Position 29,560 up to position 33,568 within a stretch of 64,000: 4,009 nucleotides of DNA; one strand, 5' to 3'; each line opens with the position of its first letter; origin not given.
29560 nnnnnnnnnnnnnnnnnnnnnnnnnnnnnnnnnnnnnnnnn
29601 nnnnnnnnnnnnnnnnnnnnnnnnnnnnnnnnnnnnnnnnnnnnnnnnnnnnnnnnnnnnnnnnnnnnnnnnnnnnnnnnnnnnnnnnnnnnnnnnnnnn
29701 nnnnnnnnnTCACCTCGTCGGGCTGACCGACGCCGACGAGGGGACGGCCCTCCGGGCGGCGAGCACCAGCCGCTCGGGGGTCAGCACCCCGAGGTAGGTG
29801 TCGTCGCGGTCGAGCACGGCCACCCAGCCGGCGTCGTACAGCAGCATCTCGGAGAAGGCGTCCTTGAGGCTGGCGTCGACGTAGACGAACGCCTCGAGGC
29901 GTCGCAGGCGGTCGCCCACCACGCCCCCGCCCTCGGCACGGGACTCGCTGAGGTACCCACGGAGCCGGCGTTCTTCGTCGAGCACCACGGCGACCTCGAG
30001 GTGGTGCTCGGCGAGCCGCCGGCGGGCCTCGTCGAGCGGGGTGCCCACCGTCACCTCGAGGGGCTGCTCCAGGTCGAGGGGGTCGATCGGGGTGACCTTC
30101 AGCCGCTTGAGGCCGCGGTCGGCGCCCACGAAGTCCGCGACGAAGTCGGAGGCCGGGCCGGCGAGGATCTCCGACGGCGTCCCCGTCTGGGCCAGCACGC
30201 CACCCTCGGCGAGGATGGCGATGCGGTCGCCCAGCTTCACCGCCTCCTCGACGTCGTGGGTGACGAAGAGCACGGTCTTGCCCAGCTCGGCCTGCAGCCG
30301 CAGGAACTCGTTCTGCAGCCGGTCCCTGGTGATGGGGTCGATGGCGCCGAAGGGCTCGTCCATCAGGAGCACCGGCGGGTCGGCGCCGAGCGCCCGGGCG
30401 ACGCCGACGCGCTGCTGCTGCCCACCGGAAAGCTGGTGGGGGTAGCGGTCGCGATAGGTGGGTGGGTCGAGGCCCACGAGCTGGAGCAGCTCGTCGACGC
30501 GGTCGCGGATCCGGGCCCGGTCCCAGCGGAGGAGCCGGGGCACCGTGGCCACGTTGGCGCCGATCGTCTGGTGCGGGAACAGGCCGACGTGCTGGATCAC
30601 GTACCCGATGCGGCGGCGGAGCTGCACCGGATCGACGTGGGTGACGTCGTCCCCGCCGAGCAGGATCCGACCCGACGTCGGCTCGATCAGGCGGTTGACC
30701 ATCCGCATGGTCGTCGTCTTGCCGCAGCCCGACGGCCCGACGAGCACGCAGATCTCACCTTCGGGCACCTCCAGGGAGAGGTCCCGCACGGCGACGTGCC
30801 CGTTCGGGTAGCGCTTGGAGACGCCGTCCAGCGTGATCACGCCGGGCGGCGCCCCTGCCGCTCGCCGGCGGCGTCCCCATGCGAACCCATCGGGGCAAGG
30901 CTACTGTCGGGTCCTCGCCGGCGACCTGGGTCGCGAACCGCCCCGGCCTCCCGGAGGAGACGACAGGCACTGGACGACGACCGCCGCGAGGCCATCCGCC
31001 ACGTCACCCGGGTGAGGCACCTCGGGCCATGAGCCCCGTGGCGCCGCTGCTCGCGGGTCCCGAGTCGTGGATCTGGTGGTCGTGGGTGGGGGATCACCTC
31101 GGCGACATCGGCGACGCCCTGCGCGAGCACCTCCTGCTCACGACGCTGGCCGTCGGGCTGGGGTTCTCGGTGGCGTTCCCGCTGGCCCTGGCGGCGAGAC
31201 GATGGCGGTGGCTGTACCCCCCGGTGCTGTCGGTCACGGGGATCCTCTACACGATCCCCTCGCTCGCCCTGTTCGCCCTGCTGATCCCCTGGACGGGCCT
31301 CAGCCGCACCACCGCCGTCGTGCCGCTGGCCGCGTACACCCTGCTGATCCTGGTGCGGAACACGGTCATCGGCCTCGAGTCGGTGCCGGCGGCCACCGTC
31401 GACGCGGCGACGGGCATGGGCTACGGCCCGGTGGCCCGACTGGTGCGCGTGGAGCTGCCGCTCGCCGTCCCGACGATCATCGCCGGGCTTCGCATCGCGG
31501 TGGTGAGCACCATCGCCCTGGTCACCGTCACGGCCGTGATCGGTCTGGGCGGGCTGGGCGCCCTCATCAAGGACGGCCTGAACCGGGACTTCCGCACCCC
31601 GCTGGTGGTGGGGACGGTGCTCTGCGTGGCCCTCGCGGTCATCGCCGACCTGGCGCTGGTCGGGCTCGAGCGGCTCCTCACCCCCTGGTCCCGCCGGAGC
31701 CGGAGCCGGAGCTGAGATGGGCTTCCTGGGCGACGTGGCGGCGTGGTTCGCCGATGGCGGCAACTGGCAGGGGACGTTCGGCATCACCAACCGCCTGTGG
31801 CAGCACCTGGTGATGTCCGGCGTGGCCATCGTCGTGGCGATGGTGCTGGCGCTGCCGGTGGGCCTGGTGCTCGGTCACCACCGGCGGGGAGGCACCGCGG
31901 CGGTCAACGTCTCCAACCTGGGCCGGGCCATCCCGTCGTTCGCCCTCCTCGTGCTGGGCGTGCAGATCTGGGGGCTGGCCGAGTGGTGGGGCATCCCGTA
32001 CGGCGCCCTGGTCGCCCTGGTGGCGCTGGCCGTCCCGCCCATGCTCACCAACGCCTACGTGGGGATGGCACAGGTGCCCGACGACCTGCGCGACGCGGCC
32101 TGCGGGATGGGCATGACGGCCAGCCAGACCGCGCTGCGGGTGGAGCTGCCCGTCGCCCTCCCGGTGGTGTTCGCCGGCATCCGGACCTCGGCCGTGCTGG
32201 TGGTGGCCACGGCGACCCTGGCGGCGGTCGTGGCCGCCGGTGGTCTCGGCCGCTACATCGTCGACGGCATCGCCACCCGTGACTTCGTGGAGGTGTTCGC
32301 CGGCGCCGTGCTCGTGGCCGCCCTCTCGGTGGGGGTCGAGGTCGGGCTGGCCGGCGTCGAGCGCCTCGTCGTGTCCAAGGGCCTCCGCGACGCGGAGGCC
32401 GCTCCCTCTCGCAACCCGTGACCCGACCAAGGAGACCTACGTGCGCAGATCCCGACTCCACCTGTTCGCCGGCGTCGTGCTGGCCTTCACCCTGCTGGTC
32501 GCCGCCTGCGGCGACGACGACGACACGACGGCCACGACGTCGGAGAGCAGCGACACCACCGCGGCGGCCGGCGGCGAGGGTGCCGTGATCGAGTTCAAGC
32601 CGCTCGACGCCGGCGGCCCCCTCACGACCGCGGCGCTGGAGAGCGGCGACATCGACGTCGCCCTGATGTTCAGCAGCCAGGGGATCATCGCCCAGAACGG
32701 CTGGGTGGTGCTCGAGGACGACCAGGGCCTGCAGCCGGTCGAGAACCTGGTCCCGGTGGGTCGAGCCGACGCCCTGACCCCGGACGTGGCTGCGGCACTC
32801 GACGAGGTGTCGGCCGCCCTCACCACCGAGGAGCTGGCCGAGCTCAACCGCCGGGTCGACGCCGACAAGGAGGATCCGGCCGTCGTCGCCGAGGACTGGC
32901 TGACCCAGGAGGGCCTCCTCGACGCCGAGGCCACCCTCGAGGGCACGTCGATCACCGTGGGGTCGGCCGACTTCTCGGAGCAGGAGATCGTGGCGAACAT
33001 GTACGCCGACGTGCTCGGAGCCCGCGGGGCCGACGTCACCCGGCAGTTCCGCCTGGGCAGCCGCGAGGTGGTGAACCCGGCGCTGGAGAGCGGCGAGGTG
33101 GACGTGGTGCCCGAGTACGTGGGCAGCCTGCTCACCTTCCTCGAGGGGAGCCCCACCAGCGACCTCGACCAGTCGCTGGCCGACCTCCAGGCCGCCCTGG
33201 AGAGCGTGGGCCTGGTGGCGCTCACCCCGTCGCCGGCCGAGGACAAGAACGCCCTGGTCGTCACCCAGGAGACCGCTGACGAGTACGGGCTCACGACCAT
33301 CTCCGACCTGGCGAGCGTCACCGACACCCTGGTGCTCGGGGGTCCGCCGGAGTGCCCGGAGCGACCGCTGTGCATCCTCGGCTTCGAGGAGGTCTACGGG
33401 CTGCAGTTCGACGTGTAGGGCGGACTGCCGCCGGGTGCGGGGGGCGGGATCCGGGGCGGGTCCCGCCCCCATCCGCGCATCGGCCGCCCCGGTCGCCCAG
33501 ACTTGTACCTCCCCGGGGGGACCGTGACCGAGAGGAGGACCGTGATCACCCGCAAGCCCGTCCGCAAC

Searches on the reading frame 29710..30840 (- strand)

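Call 38: search_protein_families(library=pfam, proteins=[window:29710-30840:-], max_evalue=0.001)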
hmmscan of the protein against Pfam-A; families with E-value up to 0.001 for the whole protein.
window:29710-30840:- (376 aa): 7 families
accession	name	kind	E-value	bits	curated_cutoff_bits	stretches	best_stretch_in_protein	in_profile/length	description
PF00005.33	ABC_tran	-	5.2e-35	121.5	25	1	19-164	2-136/137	ABC transporter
PF00571.33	CBS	-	4e-10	40.3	24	1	260-300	9-49/57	CBS domain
PF13304.12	AAA_21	-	6.2e-08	33.5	27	1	114-198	212-301/304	AAA domain, putative AbiEii toxin, Type IV TA system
PF13191.12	AAA_16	-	0.00016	22.6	32.6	1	26-120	20-125/167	AAA ATPase domain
PF13401.12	AAA_22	-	0.00033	21.4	27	1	29-75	6-33/130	AAA domain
PF13604.12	AAA_30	-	0.00033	20.9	27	1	29-108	19-81/191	AAA domain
PF13481.12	AAA_25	-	0.00054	20.1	27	0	25-44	30-49/195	AAA domain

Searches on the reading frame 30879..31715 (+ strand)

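Call 38: search_protein_families(library=pfam, proteins=[window:30879-31715:+], max_evalue=0.001)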
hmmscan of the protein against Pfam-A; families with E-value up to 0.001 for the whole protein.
window:30879-31715:+ (278 aa): 1 family
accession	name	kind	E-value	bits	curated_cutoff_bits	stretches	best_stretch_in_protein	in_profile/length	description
PF00528.27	BPD_transp_1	-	1.4e-16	61.2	26.4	1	102-265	6-180/184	Binding-protein-dependent transport system inner membrane component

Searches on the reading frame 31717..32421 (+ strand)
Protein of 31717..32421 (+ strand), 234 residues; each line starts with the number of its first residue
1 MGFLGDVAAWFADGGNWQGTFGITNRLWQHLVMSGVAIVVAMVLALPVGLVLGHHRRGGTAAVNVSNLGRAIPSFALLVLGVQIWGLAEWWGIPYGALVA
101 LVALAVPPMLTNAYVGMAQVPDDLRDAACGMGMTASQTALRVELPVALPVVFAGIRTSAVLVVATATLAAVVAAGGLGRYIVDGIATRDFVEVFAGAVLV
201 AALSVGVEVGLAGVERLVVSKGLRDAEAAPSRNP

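Call 38: search_protein_families(library=pfam, proteins=[window:31717-32421:+], max_evalue=0.001)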
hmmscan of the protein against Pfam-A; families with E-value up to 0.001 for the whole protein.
window:31717-32421:+ (234 aa): 1 family
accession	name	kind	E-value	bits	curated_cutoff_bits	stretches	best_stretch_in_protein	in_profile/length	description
PF00528.27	BPD_transp_1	-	4.3e-19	69.4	26.4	1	45-205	1-169/184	Binding-protein-dependent transport system inner membrane component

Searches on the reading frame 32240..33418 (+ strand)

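Call 38: search_protein_families(library=pfam, proteins=[window:32240-33418:+], max_evalue=0.001)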
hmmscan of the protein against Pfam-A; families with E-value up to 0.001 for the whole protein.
window:32240-33418:+ (392 aa): 1 family
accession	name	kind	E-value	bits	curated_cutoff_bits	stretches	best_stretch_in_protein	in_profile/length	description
PF04069.17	OpuAC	-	4.6e-49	167.8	21.2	2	237-389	2-146/257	Substrate binding domain of ABC-type glycine betaine transport system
